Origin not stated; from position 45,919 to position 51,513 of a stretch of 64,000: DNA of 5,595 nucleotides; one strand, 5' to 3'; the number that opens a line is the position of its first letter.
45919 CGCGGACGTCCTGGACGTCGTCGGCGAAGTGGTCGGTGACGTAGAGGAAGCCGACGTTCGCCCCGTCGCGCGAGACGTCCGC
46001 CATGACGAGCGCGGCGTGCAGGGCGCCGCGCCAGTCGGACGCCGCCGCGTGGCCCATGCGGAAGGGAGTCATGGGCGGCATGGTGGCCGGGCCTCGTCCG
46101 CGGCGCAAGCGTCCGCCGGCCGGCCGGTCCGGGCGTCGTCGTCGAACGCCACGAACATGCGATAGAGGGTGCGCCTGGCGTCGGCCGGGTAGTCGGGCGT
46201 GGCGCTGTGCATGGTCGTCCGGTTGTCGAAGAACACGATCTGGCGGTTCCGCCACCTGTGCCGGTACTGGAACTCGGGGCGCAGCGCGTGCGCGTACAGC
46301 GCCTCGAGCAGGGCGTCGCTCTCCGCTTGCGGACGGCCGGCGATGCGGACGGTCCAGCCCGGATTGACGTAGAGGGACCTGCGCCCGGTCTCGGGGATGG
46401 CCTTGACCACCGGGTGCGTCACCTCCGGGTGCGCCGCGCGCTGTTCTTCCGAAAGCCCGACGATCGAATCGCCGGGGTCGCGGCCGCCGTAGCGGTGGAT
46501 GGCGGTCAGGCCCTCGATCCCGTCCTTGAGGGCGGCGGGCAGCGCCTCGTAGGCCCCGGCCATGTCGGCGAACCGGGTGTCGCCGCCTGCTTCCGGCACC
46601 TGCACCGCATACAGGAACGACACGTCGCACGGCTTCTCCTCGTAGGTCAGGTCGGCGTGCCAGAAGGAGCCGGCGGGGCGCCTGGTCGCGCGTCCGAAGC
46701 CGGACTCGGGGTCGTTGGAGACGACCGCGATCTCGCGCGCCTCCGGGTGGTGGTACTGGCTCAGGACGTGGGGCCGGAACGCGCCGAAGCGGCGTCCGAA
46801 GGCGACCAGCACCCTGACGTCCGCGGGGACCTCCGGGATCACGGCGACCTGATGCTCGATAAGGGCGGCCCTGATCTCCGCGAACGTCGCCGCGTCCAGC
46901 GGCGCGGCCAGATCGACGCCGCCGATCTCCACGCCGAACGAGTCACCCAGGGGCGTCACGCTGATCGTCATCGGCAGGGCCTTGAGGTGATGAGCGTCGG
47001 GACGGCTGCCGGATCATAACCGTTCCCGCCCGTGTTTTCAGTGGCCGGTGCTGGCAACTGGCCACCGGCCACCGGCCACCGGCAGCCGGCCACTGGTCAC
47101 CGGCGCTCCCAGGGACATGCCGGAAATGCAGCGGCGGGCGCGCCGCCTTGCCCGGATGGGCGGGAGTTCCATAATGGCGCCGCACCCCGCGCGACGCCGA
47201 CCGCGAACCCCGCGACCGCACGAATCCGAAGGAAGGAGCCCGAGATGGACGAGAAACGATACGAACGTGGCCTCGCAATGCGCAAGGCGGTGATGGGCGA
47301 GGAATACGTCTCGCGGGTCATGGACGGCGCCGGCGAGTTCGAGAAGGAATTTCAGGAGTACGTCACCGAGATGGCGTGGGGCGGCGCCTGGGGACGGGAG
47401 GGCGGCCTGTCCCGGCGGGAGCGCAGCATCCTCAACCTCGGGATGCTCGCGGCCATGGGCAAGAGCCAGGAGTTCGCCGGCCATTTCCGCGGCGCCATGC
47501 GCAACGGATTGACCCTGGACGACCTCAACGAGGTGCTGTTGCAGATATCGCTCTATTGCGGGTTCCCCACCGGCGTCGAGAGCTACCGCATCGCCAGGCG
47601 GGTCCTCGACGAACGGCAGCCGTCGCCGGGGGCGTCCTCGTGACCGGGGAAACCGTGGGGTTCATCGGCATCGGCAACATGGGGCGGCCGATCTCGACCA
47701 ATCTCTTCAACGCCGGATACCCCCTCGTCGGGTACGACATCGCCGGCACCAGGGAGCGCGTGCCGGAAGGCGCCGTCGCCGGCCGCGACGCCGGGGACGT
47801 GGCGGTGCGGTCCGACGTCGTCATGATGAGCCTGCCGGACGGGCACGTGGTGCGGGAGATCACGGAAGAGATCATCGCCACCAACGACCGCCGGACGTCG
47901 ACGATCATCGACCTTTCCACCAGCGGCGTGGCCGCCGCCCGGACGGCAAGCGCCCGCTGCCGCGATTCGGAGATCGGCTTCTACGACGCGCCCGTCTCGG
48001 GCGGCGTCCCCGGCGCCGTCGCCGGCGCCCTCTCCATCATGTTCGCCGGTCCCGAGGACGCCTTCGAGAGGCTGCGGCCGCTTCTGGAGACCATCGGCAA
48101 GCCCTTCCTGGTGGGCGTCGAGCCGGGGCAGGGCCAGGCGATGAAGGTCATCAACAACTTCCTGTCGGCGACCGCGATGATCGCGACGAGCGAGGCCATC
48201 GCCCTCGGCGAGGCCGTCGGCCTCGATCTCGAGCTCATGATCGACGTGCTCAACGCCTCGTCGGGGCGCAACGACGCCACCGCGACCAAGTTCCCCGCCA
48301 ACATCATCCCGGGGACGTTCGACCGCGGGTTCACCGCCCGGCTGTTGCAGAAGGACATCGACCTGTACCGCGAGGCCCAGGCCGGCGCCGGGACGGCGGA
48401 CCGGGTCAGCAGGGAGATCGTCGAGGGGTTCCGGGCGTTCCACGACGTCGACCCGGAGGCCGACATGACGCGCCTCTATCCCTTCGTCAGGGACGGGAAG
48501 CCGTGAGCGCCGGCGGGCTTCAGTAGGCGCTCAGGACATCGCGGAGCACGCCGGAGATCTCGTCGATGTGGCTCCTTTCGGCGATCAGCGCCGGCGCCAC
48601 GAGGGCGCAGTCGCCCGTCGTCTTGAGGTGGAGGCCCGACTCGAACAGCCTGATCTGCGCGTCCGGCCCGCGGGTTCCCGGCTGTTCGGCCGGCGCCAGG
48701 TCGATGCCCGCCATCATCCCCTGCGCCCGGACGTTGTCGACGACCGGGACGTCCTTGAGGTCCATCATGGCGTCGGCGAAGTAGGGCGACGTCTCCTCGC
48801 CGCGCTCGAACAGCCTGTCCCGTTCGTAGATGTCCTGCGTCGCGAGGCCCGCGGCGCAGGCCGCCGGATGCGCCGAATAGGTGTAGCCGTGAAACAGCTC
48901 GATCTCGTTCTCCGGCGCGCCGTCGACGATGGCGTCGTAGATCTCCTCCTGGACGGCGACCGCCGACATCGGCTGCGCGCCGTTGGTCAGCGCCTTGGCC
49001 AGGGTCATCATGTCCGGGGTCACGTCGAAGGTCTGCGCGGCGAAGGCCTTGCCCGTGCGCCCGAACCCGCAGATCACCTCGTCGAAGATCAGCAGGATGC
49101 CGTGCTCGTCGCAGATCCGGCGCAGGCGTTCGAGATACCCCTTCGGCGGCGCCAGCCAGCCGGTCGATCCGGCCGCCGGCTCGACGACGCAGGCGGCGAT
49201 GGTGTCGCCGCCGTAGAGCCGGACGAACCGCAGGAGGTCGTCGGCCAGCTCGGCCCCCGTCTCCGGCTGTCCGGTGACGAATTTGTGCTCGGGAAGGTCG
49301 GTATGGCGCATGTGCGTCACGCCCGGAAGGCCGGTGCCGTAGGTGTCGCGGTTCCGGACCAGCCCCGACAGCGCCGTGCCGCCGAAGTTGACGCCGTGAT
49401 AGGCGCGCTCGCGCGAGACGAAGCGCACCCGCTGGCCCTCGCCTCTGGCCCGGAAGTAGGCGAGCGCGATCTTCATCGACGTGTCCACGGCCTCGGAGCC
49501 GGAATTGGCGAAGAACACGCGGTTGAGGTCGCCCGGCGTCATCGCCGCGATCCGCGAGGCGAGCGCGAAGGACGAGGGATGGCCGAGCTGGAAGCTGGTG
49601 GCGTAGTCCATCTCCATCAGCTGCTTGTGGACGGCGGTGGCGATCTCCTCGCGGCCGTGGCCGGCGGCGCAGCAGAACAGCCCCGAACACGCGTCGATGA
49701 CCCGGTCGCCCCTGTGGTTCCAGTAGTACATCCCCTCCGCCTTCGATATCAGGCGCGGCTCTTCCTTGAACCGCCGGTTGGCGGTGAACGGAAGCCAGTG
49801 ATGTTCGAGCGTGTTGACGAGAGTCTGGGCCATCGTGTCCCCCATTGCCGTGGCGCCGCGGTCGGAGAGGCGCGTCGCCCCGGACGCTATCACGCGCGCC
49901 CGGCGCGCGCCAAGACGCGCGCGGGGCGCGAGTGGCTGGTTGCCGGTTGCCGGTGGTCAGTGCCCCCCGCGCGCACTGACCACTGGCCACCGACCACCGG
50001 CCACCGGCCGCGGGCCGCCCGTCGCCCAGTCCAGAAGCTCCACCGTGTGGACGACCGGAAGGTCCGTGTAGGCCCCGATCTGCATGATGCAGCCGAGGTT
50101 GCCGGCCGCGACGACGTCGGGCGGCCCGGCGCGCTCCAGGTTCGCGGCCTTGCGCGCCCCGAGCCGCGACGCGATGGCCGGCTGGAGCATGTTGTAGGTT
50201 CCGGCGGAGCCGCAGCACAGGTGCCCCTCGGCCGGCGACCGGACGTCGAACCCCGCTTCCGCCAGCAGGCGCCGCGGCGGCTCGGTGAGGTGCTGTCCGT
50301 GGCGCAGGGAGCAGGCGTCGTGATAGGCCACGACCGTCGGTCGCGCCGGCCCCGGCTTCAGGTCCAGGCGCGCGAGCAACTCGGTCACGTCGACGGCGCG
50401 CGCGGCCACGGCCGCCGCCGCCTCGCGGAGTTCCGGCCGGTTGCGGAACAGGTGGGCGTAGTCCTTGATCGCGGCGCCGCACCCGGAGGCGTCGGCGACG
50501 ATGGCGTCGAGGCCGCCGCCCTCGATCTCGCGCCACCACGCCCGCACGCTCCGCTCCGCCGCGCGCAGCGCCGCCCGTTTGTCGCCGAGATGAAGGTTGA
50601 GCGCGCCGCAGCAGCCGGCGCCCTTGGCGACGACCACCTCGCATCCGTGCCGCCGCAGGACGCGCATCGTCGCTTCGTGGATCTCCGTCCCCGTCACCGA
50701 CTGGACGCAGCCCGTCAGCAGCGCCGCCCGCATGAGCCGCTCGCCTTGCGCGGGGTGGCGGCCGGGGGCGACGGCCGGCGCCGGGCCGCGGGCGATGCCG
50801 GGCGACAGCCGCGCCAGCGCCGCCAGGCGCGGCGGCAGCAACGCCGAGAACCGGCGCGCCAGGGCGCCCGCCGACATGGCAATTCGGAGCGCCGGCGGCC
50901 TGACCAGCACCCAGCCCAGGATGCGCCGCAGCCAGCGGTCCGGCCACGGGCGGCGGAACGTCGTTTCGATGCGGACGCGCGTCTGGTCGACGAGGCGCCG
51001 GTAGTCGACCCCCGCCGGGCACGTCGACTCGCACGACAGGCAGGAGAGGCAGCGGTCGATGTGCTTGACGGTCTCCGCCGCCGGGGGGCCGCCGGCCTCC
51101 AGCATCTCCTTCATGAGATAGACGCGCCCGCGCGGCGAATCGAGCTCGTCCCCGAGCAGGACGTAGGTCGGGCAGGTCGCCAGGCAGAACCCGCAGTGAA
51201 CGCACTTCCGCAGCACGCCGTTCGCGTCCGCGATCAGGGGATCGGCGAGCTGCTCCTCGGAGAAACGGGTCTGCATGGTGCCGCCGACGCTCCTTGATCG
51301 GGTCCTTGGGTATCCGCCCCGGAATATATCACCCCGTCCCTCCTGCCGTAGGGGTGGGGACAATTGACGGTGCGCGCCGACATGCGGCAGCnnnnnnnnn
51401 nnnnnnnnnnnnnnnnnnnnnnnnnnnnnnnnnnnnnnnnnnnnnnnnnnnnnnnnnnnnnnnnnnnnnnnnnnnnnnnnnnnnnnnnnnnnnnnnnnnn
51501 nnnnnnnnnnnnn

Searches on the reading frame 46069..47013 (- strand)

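Call 51: search_protein_families(library=pfam, proteins=[window:46069-47013:-], max_evalue=0.00001)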
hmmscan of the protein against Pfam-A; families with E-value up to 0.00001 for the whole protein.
window:46069-47013:- (314 aa): 1 family
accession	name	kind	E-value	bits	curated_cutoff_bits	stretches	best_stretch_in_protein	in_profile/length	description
PF02668.22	TauD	-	6.8e-66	223.3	27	1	19-286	2-266/267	Taurine catabolism dioxygenase TauD, TfdA family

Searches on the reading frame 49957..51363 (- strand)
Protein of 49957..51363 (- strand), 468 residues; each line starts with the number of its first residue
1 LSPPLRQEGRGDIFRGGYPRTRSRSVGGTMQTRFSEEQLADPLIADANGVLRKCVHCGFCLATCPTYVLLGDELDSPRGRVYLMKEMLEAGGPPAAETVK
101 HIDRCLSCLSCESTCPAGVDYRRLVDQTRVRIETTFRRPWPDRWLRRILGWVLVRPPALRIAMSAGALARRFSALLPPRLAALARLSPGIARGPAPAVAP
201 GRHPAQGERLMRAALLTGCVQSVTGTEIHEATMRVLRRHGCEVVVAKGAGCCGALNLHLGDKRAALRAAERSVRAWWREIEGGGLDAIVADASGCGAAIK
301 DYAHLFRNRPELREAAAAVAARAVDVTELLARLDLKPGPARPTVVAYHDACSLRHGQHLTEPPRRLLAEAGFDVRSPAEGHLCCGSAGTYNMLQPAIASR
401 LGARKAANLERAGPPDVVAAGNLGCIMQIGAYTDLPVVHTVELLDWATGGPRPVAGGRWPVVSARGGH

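Call 13: search_protein_families(library=pfam, proteins=[window:49957-51363:-], max_evalue=0.01)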
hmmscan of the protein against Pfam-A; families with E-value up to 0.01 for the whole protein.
window:49957-51363:- (468 aa): 14 families
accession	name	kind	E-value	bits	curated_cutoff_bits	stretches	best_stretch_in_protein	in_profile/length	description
PF02754.22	CCG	-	9e-26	90.2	20.6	2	214-300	2-85/85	Cysteine-rich domain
PF13183.11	Fer4_8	-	6.1e-11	43.1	27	1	51-119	2-68/68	4Fe-4S dicluster domain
PF12838.12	Fer4_7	-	1.9e-10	41.5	27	1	53-119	1-52/52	4Fe-4S dicluster domain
PF13534.11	Fer4_17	-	3.7e-10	40.7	22.2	1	53-120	1-61/61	4Fe-4S dicluster domain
PF13484.11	Fer4_16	-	2.5e-07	31.8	30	1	53-117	1-65/66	4Fe-4S double cluster binding domain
PF13187.11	Fer4_9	-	3.4e-07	30.6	27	0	41-66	34-49/52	4Fe-4S dicluster domain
PF13237.11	Fer4_10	-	8.4e-07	29.3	25.5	1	52-116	7-53/53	4Fe-4S dicluster domain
PF12837.12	Fer4_6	-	6e-06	26.4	25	1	53-69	8-24/24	4Fe-4S binding domain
PF00037.32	Fer4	-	1.1e-05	25.5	21.1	0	53-67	7-21/24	4Fe-4S binding domain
PF12797.12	Fer4_2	-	0.0001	22.4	24.5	0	52-66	8-22/22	4Fe-4S binding domain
PF12800.12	Fer4_4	-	0.00013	22.5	24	0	103-118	2-17/17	4Fe-4S binding domain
PF14697.11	Fer4_21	-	0.0022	18.5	35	0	53-66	7-53/59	4Fe-4S dicluster domain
PF13746.11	Fer4_18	-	0.0028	18.3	27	0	98-123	54-79/114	4Fe-4S dicluster domain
PF14691.11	Fer4_20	-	0.0056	16.9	25.8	0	96-129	15-50/113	Dihydroprymidine dehydrogenase domain II, 4Fe-4S cluster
